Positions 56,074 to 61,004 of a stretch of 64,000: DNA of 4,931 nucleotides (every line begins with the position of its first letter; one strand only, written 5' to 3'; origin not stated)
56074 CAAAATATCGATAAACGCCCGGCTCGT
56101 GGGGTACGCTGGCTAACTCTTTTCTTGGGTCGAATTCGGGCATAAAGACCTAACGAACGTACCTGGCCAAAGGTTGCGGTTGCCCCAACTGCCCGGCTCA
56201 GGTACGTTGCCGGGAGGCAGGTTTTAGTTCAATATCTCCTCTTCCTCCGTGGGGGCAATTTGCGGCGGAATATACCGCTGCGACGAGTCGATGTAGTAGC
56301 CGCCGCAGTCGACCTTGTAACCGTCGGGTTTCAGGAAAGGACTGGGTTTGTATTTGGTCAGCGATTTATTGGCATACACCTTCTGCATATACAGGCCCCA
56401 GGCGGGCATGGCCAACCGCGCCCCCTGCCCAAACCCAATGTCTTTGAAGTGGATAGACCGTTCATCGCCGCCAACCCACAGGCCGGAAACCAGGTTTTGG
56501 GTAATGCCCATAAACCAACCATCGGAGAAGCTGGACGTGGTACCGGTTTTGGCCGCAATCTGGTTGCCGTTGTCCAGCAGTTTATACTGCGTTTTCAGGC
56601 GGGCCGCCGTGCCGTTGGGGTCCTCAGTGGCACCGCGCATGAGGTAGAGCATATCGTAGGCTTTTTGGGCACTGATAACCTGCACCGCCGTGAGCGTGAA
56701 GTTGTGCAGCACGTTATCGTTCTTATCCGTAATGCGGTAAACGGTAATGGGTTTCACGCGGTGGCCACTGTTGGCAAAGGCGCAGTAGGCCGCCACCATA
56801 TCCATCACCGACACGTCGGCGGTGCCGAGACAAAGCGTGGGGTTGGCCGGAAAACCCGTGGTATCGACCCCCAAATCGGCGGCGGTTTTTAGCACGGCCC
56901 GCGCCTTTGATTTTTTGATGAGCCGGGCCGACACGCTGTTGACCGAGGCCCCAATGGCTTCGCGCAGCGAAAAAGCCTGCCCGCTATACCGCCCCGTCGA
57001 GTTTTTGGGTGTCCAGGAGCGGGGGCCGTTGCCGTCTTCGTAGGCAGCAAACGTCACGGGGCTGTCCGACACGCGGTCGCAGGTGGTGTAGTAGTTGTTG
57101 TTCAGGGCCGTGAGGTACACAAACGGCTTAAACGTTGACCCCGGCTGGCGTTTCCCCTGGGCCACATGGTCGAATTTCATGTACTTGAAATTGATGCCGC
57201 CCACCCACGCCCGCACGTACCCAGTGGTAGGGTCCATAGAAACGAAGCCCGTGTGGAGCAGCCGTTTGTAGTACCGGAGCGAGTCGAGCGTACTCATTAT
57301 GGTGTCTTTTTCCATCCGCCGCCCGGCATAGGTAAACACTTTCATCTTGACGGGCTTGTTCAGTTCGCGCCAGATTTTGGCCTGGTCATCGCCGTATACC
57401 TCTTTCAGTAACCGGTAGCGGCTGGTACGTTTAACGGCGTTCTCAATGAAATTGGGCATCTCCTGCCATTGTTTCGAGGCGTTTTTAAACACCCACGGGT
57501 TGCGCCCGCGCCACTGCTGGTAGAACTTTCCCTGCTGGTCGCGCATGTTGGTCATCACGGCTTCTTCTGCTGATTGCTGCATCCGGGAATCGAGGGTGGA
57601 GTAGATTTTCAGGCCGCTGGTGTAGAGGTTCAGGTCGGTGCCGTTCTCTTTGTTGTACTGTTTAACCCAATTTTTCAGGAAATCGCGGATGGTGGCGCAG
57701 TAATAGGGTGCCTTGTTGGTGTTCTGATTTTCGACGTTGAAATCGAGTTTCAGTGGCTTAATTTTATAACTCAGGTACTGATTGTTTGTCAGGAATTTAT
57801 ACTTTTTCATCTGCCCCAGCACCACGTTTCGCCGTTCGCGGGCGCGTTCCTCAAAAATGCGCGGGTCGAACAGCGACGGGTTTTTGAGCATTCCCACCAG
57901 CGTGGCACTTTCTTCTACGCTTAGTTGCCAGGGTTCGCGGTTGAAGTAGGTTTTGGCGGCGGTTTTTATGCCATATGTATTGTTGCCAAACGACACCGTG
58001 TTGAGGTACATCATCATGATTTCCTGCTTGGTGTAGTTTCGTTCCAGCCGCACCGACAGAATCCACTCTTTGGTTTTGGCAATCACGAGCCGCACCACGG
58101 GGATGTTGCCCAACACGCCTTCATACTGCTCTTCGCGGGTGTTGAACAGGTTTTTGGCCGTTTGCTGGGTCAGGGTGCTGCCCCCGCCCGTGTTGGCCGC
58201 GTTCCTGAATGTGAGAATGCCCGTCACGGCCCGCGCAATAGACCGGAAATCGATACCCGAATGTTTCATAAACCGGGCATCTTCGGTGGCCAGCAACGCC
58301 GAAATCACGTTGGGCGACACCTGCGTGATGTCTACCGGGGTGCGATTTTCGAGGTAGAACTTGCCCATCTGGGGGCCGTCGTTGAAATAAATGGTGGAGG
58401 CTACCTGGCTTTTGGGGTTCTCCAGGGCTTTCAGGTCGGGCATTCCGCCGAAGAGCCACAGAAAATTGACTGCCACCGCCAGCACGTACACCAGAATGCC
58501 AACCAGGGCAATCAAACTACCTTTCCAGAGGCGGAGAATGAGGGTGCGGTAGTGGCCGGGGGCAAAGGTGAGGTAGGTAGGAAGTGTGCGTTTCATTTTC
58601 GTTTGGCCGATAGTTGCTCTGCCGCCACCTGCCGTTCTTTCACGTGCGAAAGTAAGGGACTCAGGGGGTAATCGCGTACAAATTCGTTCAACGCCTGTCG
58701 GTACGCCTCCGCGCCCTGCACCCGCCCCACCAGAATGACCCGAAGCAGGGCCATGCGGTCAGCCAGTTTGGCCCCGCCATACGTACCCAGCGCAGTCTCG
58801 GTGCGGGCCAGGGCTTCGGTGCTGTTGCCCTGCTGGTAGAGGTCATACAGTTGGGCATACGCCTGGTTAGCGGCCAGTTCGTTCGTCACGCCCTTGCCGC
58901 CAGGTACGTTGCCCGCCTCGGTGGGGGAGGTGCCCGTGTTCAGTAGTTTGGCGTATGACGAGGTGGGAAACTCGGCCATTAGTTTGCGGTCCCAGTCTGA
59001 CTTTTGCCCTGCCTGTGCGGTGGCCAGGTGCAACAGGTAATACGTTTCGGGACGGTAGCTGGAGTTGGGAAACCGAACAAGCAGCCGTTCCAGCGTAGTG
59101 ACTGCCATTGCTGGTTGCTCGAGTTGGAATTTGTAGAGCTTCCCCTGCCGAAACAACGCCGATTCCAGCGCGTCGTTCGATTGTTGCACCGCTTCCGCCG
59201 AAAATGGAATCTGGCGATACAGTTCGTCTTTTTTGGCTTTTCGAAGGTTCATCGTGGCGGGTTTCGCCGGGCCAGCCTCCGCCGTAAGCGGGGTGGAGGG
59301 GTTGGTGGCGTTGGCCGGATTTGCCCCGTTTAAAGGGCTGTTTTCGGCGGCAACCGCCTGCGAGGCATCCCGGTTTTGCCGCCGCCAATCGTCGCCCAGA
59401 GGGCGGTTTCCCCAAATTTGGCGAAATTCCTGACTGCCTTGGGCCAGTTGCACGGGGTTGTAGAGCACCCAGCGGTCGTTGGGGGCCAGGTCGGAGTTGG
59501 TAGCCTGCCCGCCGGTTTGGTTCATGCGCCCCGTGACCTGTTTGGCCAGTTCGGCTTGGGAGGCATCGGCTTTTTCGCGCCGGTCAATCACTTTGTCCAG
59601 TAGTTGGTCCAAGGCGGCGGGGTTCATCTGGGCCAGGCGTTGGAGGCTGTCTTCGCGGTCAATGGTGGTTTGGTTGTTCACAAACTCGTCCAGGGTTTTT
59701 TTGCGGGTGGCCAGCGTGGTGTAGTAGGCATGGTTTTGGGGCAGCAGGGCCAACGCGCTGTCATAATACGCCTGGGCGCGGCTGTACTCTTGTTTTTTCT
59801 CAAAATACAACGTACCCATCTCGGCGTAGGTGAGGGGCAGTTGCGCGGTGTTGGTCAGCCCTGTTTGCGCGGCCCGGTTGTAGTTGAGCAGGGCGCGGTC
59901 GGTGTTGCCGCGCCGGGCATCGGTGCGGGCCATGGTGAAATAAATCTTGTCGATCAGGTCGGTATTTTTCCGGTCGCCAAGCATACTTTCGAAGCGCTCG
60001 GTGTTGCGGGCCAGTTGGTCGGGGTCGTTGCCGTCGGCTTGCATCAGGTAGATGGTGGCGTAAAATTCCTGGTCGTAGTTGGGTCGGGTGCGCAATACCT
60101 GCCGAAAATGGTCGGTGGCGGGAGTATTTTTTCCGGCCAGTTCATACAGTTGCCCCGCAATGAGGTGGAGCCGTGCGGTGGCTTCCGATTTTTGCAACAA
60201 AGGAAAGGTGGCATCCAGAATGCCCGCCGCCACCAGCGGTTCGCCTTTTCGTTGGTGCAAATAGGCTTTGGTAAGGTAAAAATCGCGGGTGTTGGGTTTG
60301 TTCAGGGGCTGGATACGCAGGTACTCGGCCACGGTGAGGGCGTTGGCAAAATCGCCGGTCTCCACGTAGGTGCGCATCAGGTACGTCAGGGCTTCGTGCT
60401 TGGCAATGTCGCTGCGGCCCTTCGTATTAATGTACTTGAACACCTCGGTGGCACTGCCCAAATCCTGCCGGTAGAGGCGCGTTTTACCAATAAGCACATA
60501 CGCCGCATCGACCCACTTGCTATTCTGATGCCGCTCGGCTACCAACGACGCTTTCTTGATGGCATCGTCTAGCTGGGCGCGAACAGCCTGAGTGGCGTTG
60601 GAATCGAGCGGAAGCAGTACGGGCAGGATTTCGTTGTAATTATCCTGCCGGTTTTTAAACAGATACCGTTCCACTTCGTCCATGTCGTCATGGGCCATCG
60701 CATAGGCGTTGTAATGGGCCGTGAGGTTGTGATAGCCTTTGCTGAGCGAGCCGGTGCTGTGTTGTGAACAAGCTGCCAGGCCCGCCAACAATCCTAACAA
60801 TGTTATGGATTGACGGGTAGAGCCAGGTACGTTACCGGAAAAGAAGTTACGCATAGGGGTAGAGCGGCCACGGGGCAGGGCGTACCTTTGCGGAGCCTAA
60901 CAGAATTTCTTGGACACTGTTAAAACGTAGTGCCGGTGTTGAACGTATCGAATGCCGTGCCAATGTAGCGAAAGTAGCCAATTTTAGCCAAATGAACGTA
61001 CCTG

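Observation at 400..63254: Window-wide ~100-fold over-represented 9-mer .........: candidate DNA-uptake-sequence or HIP1-like system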

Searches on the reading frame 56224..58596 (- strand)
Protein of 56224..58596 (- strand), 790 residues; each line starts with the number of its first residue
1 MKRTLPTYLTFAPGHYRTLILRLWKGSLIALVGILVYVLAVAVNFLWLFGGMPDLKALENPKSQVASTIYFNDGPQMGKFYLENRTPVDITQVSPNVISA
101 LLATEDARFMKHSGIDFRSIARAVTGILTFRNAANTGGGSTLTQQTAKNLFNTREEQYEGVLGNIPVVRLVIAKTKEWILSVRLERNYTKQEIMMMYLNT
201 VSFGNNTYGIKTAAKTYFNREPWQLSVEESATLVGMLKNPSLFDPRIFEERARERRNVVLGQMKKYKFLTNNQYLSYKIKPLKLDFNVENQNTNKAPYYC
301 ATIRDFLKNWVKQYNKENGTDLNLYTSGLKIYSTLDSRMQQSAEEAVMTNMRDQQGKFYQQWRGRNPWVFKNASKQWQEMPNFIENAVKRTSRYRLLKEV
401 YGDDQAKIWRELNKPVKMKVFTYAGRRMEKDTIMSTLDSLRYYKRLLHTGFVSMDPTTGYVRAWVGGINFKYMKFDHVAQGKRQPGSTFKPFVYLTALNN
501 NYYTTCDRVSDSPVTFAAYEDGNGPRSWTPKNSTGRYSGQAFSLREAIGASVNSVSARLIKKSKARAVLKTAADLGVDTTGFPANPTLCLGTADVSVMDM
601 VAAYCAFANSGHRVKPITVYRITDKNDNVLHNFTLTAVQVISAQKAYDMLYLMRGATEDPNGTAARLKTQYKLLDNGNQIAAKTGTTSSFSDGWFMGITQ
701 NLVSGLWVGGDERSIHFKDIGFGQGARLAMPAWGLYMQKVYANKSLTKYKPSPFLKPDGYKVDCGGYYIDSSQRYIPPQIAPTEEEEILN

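Call 8: search_protein_families(library=ncbifam, proteins=[window:56224-58596:-])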
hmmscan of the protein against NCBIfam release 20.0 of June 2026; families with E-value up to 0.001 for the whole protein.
window:56224-58596:- (790 aa): 14 families
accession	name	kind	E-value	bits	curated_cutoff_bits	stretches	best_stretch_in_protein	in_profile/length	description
TIGR02074.1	PBP_1a_fam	subfamily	4.4e-137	458.1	508.75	1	84-742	1-534/535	PBP1A family penicillin-binding protein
NF051885.1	tranpepglycosPbpC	equivalog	1.1e-98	331.5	900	2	448-749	325-602/632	multimodular transpeptidase-transglycosylase PbpC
TIGR02071.1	PBP_1b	equivalog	6.7e-94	315.5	717.75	2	83-353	145-394/729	penicillin-binding protein 1B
NF008643.0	PRK11636.1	equivalog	7.6e-86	289.1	1263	3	30-396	11-348/850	peptidoglycan glycosyltransferase/peptidoglycan DD-transpeptidase MrcA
TIGR02073.1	PBP_1c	equivalog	2.7e-76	257.7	494.2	2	84-355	32-268/728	penicillin-binding protein 1C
NF007061.0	PRK09506.1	equivalog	1.8e-69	234.5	1120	2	432-714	451-725/825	bifunctional glycosyl transferase/transpeptidase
NF038276.1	strep_PBP2A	exception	1e-66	225.6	1100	2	22-344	32-333/716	penicillin-binding protein PBP2A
NF011423.0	PRK14850.1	equivalog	7e-65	219.8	1275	2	94-357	166-408/764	penicillin-binding protein 1b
NF038272.1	strep_PBP1A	exception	2.5e-60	204.5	1075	2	26-343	10-308/658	penicillin-binding protein PBP1A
NF038274.1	strep_PBP1B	exception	3.7e-49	167.7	1225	2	69-296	65-292/745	penicillin-binding protein PBP1B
NF008414.0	PRK11240.1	equivalog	2.8e-46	158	1121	2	62-284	38-247/774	peptidoglycan glycosyltransferase PbpC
TIGR02070.1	mono_pep_trsgly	equivalog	1.8e-33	115.9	182.65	1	86-265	56-220/224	monofunctional biosynthetic peptidoglycan transglycosylase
NF010008.0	PRK13481.1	equivalog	2.8e-26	92.4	270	1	88-274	83-260/269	glycosyltransferase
TIGR03423.1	pbp2_mrdA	equivalog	4.9e-14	51.8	455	2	591-689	433-528/593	penicillin-binding protein 2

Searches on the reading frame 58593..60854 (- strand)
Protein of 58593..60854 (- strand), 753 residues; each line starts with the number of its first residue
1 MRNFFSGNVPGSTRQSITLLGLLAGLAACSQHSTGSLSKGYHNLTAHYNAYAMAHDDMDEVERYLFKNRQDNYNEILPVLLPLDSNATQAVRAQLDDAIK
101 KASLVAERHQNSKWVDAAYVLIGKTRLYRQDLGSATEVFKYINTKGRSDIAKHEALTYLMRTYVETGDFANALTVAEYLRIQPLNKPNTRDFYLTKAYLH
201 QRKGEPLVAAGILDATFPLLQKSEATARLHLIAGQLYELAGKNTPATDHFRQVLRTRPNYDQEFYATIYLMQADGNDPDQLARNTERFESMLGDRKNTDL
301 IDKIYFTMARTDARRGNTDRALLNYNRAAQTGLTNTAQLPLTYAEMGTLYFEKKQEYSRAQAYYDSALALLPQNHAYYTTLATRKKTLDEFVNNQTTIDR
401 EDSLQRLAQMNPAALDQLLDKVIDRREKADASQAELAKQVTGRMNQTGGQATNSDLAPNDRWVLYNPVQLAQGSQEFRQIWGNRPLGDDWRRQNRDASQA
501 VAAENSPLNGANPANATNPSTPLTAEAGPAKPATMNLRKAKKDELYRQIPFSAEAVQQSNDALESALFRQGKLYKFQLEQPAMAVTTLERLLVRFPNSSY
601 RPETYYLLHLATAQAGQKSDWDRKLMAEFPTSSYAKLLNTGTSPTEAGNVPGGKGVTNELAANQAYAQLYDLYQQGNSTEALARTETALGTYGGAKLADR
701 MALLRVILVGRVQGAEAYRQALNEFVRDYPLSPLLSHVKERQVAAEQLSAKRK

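Call 8: search_protein_families(library=ncbifam, proteins=[window:58593-60854:-])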
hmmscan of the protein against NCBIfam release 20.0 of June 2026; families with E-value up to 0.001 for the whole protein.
window:58593-60854:- (753 aa): 2 families
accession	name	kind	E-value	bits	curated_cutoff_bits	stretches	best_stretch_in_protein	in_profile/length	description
NF052312.1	T9SS_PorW_SprE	equivalog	3.7e-181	604.4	250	1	23-740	2-715/716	type IX secretion system periplasmic lipoprotein PorW/SprE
NF052415.1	T3SS_chap_SctY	equivalog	0.00097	19.6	70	0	153-254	6-104/106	type III secretion apparatus assembly chaperone SctY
